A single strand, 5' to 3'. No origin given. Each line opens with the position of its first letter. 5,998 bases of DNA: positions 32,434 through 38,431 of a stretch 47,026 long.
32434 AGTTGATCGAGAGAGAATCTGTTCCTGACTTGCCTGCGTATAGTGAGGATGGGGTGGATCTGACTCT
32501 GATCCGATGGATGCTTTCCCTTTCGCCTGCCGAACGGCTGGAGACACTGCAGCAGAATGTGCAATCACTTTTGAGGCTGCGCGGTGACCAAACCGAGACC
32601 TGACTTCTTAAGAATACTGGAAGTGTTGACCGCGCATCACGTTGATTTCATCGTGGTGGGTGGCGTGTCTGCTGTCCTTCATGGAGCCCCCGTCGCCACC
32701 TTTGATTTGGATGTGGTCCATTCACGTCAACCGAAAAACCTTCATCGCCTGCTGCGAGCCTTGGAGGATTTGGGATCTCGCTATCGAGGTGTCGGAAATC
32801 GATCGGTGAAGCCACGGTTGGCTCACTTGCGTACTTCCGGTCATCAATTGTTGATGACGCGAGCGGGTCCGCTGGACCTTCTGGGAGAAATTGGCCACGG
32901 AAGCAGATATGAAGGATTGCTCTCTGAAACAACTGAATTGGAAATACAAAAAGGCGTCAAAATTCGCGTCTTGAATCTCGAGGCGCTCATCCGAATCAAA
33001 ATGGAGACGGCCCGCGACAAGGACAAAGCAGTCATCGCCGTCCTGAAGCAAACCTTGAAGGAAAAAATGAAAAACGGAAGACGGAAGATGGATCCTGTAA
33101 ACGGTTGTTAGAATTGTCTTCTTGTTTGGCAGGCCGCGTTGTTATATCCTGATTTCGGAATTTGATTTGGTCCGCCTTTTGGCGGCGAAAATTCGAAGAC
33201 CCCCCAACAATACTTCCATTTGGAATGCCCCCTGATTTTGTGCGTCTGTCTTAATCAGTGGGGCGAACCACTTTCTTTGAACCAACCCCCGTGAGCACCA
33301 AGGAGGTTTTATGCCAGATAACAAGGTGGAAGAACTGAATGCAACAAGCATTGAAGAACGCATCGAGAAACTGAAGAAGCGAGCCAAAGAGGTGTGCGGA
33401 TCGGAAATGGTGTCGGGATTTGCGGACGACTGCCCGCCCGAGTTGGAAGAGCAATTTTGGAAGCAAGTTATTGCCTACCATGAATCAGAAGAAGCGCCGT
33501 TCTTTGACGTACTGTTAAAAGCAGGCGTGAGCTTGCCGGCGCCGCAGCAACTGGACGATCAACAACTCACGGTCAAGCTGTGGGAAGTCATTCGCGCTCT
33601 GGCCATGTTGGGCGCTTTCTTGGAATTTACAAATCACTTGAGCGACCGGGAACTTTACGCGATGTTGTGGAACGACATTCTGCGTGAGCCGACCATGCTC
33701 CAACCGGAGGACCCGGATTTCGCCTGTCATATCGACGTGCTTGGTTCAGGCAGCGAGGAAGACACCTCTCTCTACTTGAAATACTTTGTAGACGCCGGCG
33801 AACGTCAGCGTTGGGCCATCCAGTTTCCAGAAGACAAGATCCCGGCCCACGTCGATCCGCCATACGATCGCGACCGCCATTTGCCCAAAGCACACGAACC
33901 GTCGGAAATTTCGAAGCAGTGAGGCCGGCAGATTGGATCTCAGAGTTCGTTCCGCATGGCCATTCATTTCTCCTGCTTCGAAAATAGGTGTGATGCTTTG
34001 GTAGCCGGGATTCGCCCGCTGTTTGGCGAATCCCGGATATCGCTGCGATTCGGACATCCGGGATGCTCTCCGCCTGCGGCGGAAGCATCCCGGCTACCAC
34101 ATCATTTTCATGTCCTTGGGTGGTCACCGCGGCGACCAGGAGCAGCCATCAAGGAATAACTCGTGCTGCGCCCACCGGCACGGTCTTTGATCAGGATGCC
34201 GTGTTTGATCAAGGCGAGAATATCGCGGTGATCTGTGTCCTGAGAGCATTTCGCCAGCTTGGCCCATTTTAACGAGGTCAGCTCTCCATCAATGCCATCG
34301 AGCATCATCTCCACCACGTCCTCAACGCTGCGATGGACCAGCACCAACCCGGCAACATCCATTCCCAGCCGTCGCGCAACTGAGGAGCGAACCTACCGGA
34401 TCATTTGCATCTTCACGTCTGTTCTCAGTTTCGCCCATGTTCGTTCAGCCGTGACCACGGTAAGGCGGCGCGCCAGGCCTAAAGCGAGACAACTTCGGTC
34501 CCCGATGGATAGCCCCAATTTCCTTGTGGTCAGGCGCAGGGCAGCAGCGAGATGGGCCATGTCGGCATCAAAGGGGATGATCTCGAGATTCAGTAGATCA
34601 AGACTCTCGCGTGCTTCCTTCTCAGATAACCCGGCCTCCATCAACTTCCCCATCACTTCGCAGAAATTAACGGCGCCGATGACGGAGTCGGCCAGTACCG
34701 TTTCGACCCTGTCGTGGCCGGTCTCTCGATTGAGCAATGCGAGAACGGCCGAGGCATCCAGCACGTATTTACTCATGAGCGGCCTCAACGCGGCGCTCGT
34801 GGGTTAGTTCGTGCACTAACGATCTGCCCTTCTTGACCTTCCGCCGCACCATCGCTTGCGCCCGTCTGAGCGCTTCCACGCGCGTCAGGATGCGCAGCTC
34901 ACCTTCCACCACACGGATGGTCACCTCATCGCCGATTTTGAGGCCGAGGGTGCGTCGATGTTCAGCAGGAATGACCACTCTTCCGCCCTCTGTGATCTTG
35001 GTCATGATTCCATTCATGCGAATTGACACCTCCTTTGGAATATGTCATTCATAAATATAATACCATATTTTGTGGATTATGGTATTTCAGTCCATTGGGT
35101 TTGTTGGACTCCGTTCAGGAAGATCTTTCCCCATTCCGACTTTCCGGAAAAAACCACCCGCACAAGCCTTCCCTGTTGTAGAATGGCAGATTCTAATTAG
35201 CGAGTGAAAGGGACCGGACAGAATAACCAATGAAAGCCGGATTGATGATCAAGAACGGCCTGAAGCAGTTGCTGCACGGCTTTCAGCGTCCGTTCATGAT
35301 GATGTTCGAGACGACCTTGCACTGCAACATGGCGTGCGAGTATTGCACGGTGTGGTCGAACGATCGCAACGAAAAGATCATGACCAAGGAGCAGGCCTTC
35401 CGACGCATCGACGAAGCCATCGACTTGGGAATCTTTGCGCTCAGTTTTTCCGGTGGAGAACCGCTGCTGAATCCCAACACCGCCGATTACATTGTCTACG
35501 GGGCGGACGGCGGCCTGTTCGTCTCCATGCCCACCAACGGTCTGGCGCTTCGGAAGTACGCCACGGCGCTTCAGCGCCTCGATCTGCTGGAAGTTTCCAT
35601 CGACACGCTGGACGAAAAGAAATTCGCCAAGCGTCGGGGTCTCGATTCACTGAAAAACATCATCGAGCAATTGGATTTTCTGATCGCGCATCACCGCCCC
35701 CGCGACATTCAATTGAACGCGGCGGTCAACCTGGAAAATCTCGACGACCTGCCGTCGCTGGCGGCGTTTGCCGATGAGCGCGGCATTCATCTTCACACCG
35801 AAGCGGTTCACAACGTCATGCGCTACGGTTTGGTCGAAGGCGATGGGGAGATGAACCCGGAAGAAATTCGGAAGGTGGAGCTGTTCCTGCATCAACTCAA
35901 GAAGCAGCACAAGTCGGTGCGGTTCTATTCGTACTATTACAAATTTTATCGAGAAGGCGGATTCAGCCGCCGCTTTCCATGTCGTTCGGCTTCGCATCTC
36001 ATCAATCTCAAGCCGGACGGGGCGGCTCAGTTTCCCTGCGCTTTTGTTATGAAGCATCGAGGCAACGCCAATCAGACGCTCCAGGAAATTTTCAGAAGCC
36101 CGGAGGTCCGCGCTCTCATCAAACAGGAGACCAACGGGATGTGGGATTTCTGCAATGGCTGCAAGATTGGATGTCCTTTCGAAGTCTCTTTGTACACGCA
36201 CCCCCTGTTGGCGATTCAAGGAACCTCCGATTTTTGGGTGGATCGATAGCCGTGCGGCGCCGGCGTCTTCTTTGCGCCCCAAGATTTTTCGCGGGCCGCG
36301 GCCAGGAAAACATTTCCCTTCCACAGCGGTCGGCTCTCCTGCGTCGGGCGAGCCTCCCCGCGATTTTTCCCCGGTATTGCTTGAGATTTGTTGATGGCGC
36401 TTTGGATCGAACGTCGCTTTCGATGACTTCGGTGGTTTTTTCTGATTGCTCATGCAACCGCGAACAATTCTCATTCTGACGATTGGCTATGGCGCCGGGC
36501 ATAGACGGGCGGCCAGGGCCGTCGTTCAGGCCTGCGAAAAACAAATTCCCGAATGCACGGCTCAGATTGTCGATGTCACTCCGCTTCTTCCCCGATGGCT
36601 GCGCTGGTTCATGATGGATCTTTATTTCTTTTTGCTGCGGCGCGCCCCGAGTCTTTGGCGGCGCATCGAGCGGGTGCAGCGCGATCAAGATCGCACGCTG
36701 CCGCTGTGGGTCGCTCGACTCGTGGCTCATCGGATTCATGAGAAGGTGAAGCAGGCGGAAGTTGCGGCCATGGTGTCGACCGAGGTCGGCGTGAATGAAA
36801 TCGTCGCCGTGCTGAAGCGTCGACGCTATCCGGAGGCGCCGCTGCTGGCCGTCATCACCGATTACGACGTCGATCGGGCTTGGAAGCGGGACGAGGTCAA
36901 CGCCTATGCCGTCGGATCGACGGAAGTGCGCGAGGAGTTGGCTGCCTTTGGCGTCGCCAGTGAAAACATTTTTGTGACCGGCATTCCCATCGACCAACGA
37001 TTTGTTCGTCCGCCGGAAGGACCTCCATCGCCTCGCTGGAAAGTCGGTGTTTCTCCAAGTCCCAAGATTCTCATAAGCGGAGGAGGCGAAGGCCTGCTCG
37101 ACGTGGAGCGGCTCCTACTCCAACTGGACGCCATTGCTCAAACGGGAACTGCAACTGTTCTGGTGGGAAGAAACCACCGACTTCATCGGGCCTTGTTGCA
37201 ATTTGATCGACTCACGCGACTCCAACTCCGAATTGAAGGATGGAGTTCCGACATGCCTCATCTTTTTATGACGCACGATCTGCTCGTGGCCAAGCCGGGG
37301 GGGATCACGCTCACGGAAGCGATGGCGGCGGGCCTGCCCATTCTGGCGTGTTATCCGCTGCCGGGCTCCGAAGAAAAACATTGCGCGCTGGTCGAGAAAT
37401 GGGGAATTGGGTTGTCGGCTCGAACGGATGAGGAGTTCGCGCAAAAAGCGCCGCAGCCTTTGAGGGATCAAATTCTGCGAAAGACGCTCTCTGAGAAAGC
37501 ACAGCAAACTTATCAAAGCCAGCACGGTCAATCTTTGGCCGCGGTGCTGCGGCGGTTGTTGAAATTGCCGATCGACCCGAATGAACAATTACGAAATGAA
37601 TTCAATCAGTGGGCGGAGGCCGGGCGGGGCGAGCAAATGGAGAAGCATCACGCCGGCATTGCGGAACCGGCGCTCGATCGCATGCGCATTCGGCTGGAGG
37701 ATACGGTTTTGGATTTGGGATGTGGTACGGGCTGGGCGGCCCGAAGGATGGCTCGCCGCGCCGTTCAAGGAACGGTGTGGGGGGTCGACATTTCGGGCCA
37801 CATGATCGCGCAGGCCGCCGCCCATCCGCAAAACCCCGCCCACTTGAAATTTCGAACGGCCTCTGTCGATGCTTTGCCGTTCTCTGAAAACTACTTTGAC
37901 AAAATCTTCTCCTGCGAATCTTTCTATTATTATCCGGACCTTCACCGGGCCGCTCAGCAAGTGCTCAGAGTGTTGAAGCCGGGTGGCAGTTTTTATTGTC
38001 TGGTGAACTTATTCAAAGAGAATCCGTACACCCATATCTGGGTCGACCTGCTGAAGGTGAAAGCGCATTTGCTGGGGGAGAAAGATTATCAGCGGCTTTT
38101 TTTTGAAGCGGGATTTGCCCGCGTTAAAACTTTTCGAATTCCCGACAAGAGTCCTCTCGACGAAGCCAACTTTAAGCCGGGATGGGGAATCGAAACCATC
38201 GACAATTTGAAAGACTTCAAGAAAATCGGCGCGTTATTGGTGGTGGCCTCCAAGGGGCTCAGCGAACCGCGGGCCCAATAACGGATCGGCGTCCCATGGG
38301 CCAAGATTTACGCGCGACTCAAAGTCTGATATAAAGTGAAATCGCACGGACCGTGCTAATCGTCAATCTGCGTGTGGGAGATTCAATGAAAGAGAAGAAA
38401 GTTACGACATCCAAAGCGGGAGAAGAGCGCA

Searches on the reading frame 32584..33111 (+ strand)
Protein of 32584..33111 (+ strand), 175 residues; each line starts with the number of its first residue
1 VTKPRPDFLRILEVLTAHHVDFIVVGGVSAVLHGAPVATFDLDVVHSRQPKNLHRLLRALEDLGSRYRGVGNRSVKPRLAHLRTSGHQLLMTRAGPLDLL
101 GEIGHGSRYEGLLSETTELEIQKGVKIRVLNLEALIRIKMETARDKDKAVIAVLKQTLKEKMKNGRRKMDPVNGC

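Call 84: search_protein_families(library=pfam, proteins=[window:32584-33111:+], max_evalue=0.001)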
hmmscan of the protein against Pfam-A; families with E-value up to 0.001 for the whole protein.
window:32584-33111:+ (175 aa): 2 families
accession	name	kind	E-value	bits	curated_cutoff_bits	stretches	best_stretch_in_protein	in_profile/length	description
PF09970.15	DUF2204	-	3.6e-06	27.2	20.3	0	111-161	102-151/181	Nucleotidyl transferase of unknown function (DUF2204)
PF19502.5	DUF6036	-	3.1e-05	24.3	23.6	0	18-66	18-64/164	Nucleotidyltransferase of unknown function (DUF6036)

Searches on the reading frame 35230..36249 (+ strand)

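Call 84: search_protein_families(library=pfam, proteins=[window:35230-36249:+], max_evalue=0.001)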
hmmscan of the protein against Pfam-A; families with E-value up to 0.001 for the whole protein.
window:35230-36249:+ (339 aa): 3 families
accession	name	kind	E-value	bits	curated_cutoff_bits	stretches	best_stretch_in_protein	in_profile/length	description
PF04055.27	Radical_SAM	-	1.3e-17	64.9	29.5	1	28-178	3-163/166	Radical SAM superfamily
PF13353.11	Fer4_12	-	3.9e-06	27.6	22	1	31-112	14-99/137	4Fe-4S single cluster domain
PF13186.11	SPASM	-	0.00072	20.2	21.5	0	251-312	1-67/67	Iron-sulfur cluster-binding domain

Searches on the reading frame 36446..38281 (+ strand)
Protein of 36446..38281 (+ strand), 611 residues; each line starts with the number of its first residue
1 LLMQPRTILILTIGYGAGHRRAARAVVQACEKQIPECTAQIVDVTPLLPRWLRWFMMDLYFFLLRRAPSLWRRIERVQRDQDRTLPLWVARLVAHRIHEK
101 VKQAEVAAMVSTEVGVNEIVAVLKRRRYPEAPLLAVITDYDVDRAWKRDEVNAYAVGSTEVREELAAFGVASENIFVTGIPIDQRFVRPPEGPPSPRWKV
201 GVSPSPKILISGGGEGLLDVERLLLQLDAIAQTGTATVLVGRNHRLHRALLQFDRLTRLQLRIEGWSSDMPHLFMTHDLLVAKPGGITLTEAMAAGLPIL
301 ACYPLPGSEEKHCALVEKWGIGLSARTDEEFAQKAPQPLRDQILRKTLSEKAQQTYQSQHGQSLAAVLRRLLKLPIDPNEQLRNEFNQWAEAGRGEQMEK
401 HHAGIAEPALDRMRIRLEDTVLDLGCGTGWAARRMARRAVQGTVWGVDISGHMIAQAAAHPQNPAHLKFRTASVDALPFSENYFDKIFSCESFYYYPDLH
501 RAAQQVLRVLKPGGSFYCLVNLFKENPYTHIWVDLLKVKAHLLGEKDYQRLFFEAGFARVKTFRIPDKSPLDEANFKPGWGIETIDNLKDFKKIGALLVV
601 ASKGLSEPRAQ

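Call 84: search_protein_families(library=pfam, proteins=[window:36446-38281:+], max_evalue=0.001)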
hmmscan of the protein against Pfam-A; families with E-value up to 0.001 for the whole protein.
window:36446-38281:+ (611 aa): 12 families
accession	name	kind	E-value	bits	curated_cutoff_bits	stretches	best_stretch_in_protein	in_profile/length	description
PF08241.18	Methyltransf_11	-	2.3e-23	83.1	21.2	1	422-518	1-95/95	Methyltransferase domain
PF13649.12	Methyltransf_25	-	2.7e-23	82.9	27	1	421-514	1-97/97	Methyltransferase domain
PF06925.17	MGDG_synth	-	3e-19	70.2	25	1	19-182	1-169/169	Monogalactosyldiacylglycerol (MGDG) synthase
PF13847.12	Methyltransf_31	-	8e-18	65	27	1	419-552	5-141/145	Methyltransferase domain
PF13489.12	Methyltransf_23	-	3.4e-16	59.8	27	1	409-559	12-161/164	Methyltransferase domain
PF08242.18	Methyltransf_12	-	1.4e-13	51.8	30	1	422-515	1-97/98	Methyltransferase domain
PF01209.24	Ubie_methyltran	-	1.3e-12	48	20.1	1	411-519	41-152/233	ubiE/COQ5 methyltransferase family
PF00534.26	Glycos_transf_1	-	3.8e-06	27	26.4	1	259-354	73-171/172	Glycosyl transferases group 1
PF13692.12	Glyco_trans_1_4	-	9.6e-05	23.1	27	1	223-334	20-135/142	Glycosyl transferases group 1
PF02353.26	CMAS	-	0.00021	21.2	27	0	409-514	54-160/273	Mycolic acid cyclopropane synthetase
PF02390.23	Methyltransf_4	-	0.00028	20.8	24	1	420-501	4-85/173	Putative methyltransferase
PF05175.20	MTS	-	0.00043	20.4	23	1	413-523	27-143/170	Methyltransferase small domain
